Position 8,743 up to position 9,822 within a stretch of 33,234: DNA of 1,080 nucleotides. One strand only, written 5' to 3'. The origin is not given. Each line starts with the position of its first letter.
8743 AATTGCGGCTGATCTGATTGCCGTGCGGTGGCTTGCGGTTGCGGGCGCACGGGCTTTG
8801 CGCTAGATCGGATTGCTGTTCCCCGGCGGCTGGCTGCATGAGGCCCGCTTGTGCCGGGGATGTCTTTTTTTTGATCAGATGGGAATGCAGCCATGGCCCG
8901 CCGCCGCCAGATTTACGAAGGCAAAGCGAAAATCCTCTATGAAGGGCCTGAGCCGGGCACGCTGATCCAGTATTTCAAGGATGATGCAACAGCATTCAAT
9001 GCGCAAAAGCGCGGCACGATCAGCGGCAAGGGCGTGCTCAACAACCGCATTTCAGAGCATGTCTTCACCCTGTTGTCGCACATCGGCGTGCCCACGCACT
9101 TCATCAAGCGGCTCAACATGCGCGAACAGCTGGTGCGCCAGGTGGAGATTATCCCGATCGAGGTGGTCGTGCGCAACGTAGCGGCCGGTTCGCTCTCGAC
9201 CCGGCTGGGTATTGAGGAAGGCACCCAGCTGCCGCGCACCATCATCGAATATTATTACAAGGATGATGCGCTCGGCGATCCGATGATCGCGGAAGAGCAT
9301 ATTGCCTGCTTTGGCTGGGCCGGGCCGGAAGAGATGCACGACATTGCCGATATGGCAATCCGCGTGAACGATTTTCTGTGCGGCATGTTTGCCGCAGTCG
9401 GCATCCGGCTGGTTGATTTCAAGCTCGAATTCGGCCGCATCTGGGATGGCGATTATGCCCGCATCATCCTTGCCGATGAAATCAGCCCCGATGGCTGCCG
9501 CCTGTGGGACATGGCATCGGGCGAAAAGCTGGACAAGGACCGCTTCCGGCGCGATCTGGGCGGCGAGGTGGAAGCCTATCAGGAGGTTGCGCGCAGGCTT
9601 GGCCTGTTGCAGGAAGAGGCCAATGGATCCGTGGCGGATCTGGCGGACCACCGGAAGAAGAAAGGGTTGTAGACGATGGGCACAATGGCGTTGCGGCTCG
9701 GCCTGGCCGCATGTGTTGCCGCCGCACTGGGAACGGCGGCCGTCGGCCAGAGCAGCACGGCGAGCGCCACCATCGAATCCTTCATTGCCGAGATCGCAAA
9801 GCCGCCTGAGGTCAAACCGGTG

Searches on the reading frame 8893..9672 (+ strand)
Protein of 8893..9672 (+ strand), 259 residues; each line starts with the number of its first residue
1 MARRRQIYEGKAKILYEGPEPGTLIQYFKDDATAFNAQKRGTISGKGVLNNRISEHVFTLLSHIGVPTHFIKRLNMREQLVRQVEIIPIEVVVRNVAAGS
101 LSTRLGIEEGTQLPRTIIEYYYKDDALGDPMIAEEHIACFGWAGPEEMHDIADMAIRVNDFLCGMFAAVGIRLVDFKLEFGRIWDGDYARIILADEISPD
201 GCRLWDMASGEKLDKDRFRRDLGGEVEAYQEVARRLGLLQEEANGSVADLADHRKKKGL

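Call 8: search_protein_families(library=pfam, proteins=[window:8893-9672:+], max_evalue=0.001)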
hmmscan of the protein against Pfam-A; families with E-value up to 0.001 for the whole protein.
window:8893-9672:+ (259 aa): 1 family
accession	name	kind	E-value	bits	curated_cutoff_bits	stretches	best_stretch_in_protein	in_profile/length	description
PF01259.24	SAICAR_synt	-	9.8e-85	284.5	20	1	6-235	1-232/233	SAICAR synthetase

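Call 84: find_encoding_contigs(protein=window:8893-9672:+, flank=1000, max_places=2)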
Protein window:8893-9672:+ (259 aa): no gene with exactly this product is on record in the collection.
